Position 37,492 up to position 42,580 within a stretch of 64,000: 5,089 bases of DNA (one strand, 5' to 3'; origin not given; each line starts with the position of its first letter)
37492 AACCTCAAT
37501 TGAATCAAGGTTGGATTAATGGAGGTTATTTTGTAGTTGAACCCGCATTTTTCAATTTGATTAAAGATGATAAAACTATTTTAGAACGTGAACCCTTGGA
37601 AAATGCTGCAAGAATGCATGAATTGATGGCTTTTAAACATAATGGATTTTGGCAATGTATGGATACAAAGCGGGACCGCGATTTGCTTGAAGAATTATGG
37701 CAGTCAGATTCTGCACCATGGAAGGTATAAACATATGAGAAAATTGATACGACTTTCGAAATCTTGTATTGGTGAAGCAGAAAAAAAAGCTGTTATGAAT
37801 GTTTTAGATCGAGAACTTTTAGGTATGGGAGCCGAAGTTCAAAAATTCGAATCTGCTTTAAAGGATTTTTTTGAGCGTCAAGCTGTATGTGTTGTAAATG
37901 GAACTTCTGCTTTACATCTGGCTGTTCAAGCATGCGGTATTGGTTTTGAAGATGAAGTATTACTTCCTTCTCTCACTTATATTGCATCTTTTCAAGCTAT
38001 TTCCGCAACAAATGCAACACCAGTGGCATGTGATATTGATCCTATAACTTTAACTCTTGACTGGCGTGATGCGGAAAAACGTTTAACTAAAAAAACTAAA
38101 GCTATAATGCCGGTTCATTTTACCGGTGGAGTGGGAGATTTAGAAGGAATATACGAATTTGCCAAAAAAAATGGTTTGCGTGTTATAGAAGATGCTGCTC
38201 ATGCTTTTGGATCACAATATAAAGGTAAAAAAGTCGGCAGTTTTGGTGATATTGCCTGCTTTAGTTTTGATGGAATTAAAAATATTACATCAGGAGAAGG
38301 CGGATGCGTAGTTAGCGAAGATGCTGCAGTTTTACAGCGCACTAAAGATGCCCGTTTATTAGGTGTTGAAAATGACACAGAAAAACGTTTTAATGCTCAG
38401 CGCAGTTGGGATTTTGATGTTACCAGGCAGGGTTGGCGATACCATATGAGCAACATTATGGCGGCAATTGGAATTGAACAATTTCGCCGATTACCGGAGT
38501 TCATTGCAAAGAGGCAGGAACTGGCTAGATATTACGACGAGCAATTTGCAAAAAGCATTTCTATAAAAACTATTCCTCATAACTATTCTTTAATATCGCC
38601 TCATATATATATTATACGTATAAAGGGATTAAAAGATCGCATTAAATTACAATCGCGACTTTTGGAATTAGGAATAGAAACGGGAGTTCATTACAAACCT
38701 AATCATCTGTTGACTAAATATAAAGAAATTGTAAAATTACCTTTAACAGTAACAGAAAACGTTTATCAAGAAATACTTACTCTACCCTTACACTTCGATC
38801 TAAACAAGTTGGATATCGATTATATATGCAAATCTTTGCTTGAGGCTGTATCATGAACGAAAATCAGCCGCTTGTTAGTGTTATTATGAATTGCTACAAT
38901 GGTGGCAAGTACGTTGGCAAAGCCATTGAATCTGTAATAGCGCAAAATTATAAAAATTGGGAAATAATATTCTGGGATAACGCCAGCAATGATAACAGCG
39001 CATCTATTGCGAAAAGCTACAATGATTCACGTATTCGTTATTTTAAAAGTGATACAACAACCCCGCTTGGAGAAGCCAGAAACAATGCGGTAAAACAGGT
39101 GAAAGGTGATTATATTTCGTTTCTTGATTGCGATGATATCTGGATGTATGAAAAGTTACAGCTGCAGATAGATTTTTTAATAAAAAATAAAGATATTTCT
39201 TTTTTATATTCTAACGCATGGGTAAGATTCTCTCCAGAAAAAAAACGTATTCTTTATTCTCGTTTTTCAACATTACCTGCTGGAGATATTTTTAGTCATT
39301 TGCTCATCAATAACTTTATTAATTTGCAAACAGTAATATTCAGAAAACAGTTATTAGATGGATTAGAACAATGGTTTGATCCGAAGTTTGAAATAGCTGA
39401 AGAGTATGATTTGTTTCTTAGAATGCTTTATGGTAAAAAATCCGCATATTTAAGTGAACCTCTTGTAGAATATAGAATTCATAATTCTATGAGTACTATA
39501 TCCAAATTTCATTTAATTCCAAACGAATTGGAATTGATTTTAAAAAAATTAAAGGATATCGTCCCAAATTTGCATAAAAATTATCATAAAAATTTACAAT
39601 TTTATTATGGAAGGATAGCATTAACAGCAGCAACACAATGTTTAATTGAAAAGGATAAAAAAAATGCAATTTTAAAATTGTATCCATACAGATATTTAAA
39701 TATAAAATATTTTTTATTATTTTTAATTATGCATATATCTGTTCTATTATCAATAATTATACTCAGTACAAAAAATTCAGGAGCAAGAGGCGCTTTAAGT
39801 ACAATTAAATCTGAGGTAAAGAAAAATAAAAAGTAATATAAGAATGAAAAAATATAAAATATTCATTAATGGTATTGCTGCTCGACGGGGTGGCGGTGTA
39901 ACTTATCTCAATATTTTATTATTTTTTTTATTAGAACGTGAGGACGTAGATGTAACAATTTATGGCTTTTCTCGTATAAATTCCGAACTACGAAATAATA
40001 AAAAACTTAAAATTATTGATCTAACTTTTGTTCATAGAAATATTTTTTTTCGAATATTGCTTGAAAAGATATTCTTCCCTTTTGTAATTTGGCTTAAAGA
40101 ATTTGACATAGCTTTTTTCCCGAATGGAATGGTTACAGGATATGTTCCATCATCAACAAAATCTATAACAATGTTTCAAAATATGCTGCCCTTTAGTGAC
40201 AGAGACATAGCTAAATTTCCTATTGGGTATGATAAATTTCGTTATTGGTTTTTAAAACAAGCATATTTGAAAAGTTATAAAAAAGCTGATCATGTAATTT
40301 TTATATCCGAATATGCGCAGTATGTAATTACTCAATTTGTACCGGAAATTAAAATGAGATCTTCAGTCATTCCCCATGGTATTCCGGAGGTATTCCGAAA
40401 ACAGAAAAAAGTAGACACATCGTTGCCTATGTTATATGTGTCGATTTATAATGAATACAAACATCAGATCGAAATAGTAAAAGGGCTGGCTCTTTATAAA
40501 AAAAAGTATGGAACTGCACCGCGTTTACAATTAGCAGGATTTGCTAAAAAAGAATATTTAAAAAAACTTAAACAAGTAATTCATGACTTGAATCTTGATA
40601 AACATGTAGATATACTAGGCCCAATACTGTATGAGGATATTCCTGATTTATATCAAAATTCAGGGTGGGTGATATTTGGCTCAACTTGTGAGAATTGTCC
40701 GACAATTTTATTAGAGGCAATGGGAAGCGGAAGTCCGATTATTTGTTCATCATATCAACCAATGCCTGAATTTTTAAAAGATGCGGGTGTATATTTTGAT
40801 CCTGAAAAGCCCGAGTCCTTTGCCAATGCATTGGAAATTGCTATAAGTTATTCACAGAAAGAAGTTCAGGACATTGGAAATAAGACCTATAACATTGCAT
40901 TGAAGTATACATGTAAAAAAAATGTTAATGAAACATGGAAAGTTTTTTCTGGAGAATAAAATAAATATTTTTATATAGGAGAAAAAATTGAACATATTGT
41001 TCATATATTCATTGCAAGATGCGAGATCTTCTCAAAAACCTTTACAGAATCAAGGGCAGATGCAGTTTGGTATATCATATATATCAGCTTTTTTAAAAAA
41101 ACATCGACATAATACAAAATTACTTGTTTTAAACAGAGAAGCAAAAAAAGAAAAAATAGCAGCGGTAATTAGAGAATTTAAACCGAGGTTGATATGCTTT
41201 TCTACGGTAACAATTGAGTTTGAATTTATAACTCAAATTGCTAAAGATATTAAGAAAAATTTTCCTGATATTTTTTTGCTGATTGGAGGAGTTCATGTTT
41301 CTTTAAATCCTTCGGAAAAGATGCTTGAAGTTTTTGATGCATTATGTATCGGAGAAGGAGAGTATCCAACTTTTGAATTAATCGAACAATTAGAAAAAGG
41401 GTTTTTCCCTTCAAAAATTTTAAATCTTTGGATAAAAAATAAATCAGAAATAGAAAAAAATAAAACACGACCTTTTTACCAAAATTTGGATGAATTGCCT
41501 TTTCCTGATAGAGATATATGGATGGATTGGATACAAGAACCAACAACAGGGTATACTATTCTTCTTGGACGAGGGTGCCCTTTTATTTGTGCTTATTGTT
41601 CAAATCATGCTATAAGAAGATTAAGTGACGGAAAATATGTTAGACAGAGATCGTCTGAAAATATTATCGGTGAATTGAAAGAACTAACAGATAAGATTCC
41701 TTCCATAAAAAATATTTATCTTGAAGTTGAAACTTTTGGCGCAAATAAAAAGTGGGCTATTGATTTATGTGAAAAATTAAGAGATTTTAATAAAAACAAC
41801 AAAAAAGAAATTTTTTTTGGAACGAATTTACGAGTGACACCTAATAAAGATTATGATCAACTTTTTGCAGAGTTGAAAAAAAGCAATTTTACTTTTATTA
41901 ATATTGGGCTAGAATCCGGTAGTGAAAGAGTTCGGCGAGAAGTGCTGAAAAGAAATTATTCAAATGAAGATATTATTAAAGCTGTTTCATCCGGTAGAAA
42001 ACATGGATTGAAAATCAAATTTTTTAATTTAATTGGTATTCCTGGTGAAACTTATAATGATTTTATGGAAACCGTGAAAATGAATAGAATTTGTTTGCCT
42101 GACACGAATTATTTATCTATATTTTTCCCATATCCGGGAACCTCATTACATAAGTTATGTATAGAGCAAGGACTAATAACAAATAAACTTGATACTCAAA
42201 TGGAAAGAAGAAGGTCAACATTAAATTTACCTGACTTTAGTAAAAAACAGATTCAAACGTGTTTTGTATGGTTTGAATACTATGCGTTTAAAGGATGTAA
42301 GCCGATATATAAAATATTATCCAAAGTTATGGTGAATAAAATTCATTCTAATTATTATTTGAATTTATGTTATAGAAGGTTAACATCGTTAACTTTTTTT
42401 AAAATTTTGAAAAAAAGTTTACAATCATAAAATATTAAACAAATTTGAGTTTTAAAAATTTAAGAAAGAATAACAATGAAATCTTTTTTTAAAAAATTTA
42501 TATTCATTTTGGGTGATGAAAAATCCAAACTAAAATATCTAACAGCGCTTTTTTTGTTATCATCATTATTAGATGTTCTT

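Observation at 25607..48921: Four paralogous B12-binding radical SAM enzymes embedded in a glycan locus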

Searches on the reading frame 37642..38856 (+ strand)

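Call 4: search_protein_families(library=pfam, proteins=[window:37642-38856:+], max_evalue=0.01)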
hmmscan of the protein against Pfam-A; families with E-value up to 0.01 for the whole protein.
window:37642-38856:+ (404 aa): 3 families
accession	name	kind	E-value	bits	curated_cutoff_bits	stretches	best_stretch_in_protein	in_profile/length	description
PF01041.23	DegT_DnrJ_EryC1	-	2.8e-96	323.3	19.8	1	42-399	2-359/360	DegT/DnrJ/EryC1/StrS aminotransferase family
PF00155.27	Aminotran_1_2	-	4e-07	30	19.7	1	66-188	44-189/361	Aminotransferase class I and II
PF00266.25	Aminotran_5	-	0.0018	17.7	21.5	1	76-192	55-183/371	Aminotransferase class-V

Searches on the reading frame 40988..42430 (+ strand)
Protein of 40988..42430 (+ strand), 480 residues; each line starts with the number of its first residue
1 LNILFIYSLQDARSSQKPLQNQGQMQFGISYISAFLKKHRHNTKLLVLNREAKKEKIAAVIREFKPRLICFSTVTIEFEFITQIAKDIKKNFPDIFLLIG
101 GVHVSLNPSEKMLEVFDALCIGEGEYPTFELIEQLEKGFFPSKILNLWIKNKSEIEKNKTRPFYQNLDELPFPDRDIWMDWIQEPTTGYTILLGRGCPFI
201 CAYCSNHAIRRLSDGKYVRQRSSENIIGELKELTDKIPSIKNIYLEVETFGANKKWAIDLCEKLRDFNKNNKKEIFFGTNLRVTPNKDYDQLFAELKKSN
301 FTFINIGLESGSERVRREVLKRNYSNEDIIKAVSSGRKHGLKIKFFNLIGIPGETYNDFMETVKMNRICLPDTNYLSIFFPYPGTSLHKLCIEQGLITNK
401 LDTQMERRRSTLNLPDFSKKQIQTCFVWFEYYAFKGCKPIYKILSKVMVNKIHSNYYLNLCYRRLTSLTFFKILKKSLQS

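Call 3: search_protein_families(library=pfam, proteins=[window:40988-42430:+], max_evalue=0.01)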
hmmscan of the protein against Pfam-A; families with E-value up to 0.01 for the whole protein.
window:40988-42430:+ (480 aa): 4 families
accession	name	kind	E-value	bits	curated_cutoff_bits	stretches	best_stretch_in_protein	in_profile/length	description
PF04055.27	Radical_SAM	-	5e-24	85.8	29.5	1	192-364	2-164/166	Radical SAM superfamily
PF02310.24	B12-binding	-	2.2e-17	63.4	32.1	1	27-127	15-116/121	B12 binding domain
PF13353.11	Fer4_12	-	8.5e-05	23.3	22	1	192-269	10-82/137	4Fe-4S single cluster domain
PF19864.5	Radical_SAM_N2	-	0.005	16.7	29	0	97-137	88-127/151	Radical SAM proteins, N-terminal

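Call 10: search_protein_families(library=ncbifam, proteins=[window:40988-42430:+], max_evalue=0.001)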
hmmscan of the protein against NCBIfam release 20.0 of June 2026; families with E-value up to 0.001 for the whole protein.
window:40988-42430:+ (480 aa): 27 families (the best 25 are shown)
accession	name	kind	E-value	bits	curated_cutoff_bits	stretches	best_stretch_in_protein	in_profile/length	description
TIGR03471.1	HpnJ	equivalog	4.6e-38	131.3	577.6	1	57-451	62-450/472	hopanoid biosynthesis associated radical SAM protein HpnJ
TIGR04013.1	B12_SAM_MJ_1487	hypoth_equivalog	6.2e-34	117.5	251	1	26-390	10-356/382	TIGR04013 family B12-binding domain/radical SAM domain-containing protein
NF050148.1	rSAM_ApyD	equivalog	4.9e-26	91.3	750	1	55-388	64-390/645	RiPP biosynthesis radical SAM protein ApyD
TIGR04479.1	bcpD_PhpK_rSAM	subfamily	6.3e-26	90.8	600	1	10-385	56-425/504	PhpK family radical SAM P-methyltransferase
TIGR02026.1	BchE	equivalog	1.5e-24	86.8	481.35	1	28-398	24-394/497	magnesium-protoporphyrin IX monomethyl ester anaerobic oxidative cyclase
TIGR04072.2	rSAM_ladder_B12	equivalog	2.4e-22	79.2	360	1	27-400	19-381/443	lipid biosynthesis B12-binding/radical SAM protein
TIGR04014.1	B12_SAM_MJ_0865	equivalog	5.5e-22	78.1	360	1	27-419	12-386/434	methyl-coenzyme M reductase glutamine C-methyltransferase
TIGR04367.1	HpnR_B12_rSAM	equivalog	2.1e-21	76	650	1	28-390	24-372/490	hopanoid C-3 methylase HpnR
TIGR04190.1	B12_SAM_Ta0216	equivalog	3.2e-19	68.9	500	1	83-365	98-390/554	TIGR04190 family B12-binding domain/radical SAM domain protein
NF033070.1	rSAM_AprD4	equivalog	2.2e-18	66.4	500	1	151-401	154-400/456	AprD4 family radical SAM diol-dehydratase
NF038361.1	rSAM_Sden_1168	equivalog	1.4e-17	63.4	575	1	52-424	127-506/560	Sden_1168 family B12-binding radical SAM P-methyltransferase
TIGR00089.1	TIGR00089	subfamily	5.2e-13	48.6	251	1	187-388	139-337/429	MiaB/RimO family radical SAM methylthiotransferase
NF033712.0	B12_rSAM_KedN5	subfamily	8.2e-13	47.4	700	1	54-361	51-362/624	KedN5 family methylcobalamin-dependent radical SAM C-methyltransferase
TIGR04385.1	B12_rSAM_cofa1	equivalog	9e-13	48.2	450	1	78-400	84-403/438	B12 lower ligand biosynthesis radical SAM protein BzaD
TIGR03960.1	rSAM_fuse_unch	hypoth_equivalog_domain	1.1e-12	47.2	462.3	1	148-364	214-419/605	TIGR03960 family B12-binding radical SAM protein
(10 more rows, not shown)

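Call 20: search_solved_structures(query=window:40988-42430:+, max_evalue=0.001)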
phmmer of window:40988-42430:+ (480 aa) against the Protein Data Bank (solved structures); distinct sequences matched with E-value up to 0.001: 3.
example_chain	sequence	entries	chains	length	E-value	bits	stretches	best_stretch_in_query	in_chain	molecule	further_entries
6fd2_B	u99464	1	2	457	4.9e-16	61.9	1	158-400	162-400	Putative apramycin biosynthetic oxidoreductase 4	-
9ccb_A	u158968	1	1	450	3.3e-14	55.9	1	96-387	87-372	Radical SAM core domain-containing protein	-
5ul2_A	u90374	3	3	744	8.1e-05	24.9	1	70-330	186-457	OxsB protein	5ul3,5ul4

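Call 34: find_related_loci(query=window:40988-42430:+, collection=metagenome_contigs, flank=8000)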
Query window:40988-42430:+ (480 aa) in metagenome_contigs; peptide patterns used: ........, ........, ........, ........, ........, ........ (x = any residue, [..] = any of these).
175 stretches matched a pattern, but none encodes a relative of the query by tblastn (E <= 1e-3).

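Call 44: search_protein_representatives(protein=window:40988-42430:+)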
Query: 480 residues. Proteins with E-value up to 0.001 (for the whole library): 36950; up to 1e-10: 20497; up to 1e-30: 2537. The best 150 are listed.
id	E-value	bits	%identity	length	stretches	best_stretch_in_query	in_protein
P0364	2.0e-168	577.7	55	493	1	1-468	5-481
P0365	1.6e-167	574.7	53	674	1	1-476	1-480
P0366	1.7e-150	518.6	50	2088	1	1-457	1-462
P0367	3.5e-150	517.5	48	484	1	1-469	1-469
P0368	5.6e-141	487.2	47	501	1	1-468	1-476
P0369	8.5e-141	486.6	49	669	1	1-450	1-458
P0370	2.1e-139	482.0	46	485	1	1-468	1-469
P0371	2.0e-133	462.3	46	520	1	1-456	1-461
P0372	9.1e-133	460.1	46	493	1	1-465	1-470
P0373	4.2e-129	448.0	47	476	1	1-446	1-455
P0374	4.3e-128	444.7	43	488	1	1-478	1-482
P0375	1.9e-127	442.5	41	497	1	1-463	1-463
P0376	2.1e-127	442.4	46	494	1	1-443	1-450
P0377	3.3e-126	438.5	45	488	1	1-459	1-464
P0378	6.9e-126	437.4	43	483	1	1-448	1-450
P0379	4.6e-124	431.4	54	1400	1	107-446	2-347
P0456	2.0e-73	264.4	39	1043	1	24-436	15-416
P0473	2.4e-68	247.7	36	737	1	27-424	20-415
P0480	2.6e-67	244.2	36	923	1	27-423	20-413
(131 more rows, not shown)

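Call 45: search_protein_families(library=pfam, proteins=[P0365, P0366, P0369, P0379, P0456, P0480, P0473], max_evalue=0.00001)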
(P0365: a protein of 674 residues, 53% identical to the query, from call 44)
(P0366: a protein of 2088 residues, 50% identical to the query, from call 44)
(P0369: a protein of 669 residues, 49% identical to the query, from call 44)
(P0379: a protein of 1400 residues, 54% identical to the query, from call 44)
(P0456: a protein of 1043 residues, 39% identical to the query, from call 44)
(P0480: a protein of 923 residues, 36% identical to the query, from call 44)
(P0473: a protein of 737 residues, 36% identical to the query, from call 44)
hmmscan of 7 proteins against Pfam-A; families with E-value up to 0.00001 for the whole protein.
P0365 (674 aa): 5 families
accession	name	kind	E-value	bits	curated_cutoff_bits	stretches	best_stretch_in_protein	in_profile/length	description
PF00535.33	Glycos_transf_2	-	9.1e-34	117.2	23.3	1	515-628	1-116/168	Glycosyl transferase family 2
PF04055.27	Radical_SAM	-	3e-22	80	29.5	1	197-369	3-165/166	Radical SAM superfamily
PF02310.24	B12-binding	-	2.7e-16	59.9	32.1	1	23-134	11-120/121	B12 binding domain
PF10111.15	Glyco_tranf_2_2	-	2.7e-13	50.5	27.3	1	516-624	2-120/276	Glycosyltransferase like family 2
PF13641.12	Glyco_tranf_2_3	-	1.1e-08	35.8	27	1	514-624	3-119/230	Glycosyltransferase like family 2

P0366 (2088 aa): 10 families
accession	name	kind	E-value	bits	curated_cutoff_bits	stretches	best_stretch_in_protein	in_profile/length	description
PF13692.12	Glyco_trans_1_4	-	5.2e-51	173.1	27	2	825-966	3-142/142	Glycosyl transferases group 1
PF00534.26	Glycos_transf_1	-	1.7e-46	158.4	26.4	2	1888-2028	28-169/172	Glycosyl transferases group 1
PF00535.33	Glycos_transf_2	-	6.1e-36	124.3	23.3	1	1026-1154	1-128/168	Glycosyl transferase family 2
PF20706.3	GT4-conflict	-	6.5e-27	94.9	26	2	780-971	150-362/385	Family 4 Glycosyltransferase in conflict systems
PF13524.12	Glyco_trans_1_2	-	1.1e-19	71.2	25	2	890-982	37-130/144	Glycosyl transferase-like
PF04055.27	Radical_SAM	-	4.5e-19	69.7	29.5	1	195-368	3-163/166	Radical SAM superfamily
PF13641.12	Glyco_tranf_2_3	-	2.5e-16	60.8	27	1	1025-1232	3-216/230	Glycosyltransferase like family 2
PF02310.24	B12-binding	-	5.5e-16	58.9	32.1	1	24-131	12-120/121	B12 binding domain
PF10111.15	Glyco_tranf_2_2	-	3.1e-09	37.2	27.3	1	1026-1216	1-206/276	Glycosyltransferase like family 2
PF13439.12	Glyco_transf_4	-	4.2e-07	30.6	28.5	0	666-808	1-168/170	Glycosyltransferase Family 4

P0369 (669 aa): 2 families
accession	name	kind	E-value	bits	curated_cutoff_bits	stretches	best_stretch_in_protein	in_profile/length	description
PF04055.27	Radical_SAM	-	4.1e-18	66.5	29.5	1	198-372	2-164/166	Radical SAM superfamily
PF02310.24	B12-binding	-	8e-10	39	32.1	1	22-132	10-117/121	B12 binding domain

P0379 (1400 aa): 8 families
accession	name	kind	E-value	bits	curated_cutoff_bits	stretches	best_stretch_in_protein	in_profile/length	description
PF00535.33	Glycos_transf_2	-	1.4e-37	129.7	23.3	1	946-1109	1-166/168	Glycosyl transferase family 2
PF13692.12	Glyco_trans_1_4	-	4.3e-28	98.8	27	1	726-867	2-142/142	Glycosyl transferases group 1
PF00534.26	Glycos_transf_1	-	6.4e-28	97.9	26.4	1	719-878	8-169/172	Glycosyl transferases group 1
PF04055.27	Radical_SAM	-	6.9e-24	85.3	29.5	1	89-265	2-165/166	Radical SAM superfamily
PF13641.12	Glyco_tranf_2_3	-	1.1e-14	55.4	27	1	945-1152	3-216/230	Glycosyltransferase like family 2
PF20706.3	GT4-conflict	-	6.7e-11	42.2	26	1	718-867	190-357/385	Family 4 Glycosyltransferase in conflict systems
PF10111.15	Glyco_tranf_2_2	-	2.9e-10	40.6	27.3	1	946-1137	1-207/276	Glycosyltransferase like family 2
PF13524.12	Glyco_trans_1_2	-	1.8e-08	34.9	25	1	785-884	30-131/144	Glycosyl transferase-like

P0456 (1043 aa): 5 families
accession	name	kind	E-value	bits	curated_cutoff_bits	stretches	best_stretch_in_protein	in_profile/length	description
PF04055.27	Radical_SAM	-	8.3e-25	88.3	29.5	1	180-346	3-165/166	Radical SAM superfamily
PF01636.29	APH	-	4.8e-11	43.3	23.2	1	761-947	17-209/239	Phosphotransferase enzyme family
PF02310.24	B12-binding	-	2.7e-09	37.3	32.1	1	17-121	14-120/121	B12 binding domain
PF08241.18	Methyltransf_11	-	7.8e-09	36.5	21.2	1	533-638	3-95/95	Methyltransferase domain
PF13847.12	Methyltransf_31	-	1.9e-08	34.5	27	1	525-642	2-113/145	Methyltransferase domain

P0480 (923 aa): 5 families
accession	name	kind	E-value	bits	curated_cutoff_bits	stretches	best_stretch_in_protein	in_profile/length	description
PF04055.27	Radical_SAM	-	4.2e-22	79.5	29.5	1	190-354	2-164/166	Radical SAM superfamily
PF02310.24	B12-binding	-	9.4e-15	55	32.1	1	12-126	7-120/121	B12 binding domain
PF13181.12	TPR_8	-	4.4e-08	33.1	25.7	0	884-915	3-34/34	Tetratricopeptide repeat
PF00535.33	Glycos_transf_2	-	2.8e-06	27.8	23.3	0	608-686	66-150/168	Glycosyl transferase family 2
PF07719.23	TPR_2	-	6.3e-06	26.4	27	0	884-915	3-34/34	Tetratricopeptide repeat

P0473 (737 aa): 5 families
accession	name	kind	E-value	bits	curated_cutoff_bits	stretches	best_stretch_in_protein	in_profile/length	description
PF04055.27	Radical_SAM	-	4.3e-25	89.2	29.5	1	191-356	4-165/166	Radical SAM superfamily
PF02310.24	B12-binding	-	9.3e-15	55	32.1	1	12-124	7-120/121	B12 binding domain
PF08241.18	Methyltransf_11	-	4.2e-12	47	21.2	1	648-724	1-90/95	Methyltransferase domain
PF13489.12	Methyltransf_23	-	2.9e-10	40.5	27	1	626-722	7-109/164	Methyltransferase domain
PF13649.12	Methyltransf_25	-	7e-06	27.1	27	0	647-723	1-95/97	Methyltransferase domain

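Call 47: find_related_loci(query=A1, collection=metagenome_contigs, flank=8000)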
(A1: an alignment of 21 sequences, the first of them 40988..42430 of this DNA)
Query A1 (480 aa) in metagenome_contigs; peptide patterns used: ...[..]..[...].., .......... (x = any residue, [..] = any of these).
600 stretches matched a pattern (row limit reached: there are more); 507 encode a relative of the query (tblastn E <= 1e-3); the best 80 are kept; 80 distinct loci.
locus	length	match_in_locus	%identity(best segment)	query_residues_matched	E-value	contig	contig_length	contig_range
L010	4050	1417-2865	57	1-479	0e+0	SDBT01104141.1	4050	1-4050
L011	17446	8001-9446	56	1-476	3e-179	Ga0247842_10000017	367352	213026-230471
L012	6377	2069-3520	52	1-479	6e-171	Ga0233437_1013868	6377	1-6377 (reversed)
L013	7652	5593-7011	52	1-474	3e-169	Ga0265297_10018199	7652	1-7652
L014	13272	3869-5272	52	1-467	2e-168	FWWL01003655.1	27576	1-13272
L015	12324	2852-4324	49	1-480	1e-162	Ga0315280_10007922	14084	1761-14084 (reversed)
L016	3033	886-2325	49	1-475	1e-163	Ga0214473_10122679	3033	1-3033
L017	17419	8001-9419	48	1-468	4e-151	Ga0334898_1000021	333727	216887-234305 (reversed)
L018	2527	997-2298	44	3-432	1e-151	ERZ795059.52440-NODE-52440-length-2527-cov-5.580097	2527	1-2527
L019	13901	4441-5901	43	1-480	3e-121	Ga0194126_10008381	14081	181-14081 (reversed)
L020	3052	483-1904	40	1-465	1e-119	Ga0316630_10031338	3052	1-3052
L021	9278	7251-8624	34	2-448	1e-92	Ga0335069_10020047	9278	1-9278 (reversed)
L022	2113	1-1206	43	85-474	2e-95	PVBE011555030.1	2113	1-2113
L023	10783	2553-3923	36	1-476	9e-85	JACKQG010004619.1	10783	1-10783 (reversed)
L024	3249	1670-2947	37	1-435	1e-83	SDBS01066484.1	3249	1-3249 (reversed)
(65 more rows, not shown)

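Call 78: search_protein_families(library=pfam, alignment_id=A4, max_evalue=0.00001)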
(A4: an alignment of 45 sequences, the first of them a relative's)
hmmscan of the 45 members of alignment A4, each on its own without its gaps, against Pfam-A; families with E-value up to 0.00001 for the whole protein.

A. member 1, L011:7160-7993:+ (277 aa): 2 families
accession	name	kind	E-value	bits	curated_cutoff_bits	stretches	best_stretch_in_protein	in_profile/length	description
PF05050.19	Methyltransf_21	-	8.3e-21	75.3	22.7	1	87-259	1-173/173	Methyltransferase FkbM domain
PF02475.24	TRM5-TYW2_MTfase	-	2.7e-09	37.6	28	1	79-137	34-93/164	TRM5/TYW2 methyltransferase domain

B. families by the number of members that match (of 45 scanned): 70 families (the first 25 are shown)
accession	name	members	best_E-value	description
PF00534.26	Glycos_transf_1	7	1.3e-38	Glycosyl transferases group 1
PF13692.12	Glyco_trans_1_4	6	1.4e-30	Glycosyl transferases group 1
PF13489.12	Methyltransf_23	5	6.3e-26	Methyltransferase domain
PF13847.12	Methyltransf_31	5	8.2e-20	Methyltransferase domain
PF08241.18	Methyltransf_11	5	6.7e-19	Methyltransferase domain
PF08242.18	Methyltransf_12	5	1.4e-18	Methyltransferase domain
PF13439.12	Glyco_transf_4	5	5.7e-18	Glycosyltransferase Family 4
PF13649.12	Methyltransf_25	5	7e-17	Methyltransferase domain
PF20706.3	GT4-conflict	4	5.6e-14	Family 4 Glycosyltransferase in conflict systems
PF13579.12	Glyco_trans_4_4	3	3.3e-15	Glycosyl transferase 4-like domain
PF01209.24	Ubie_methyltran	3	1.1e-09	ubiE/COQ5 methyltransferase family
PF13524.12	Glyco_trans_1_2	3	4e-09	Glycosyl transferase-like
PF05175.20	MTS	3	2.6e-08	Methyltransferase small domain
PF07021.18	MetW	3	4.1e-08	Methionine biosynthesis protein MetW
PF02350.25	Epimerase_2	2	1.4e-118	UDP-N-acetylglucosamine 2-epimerase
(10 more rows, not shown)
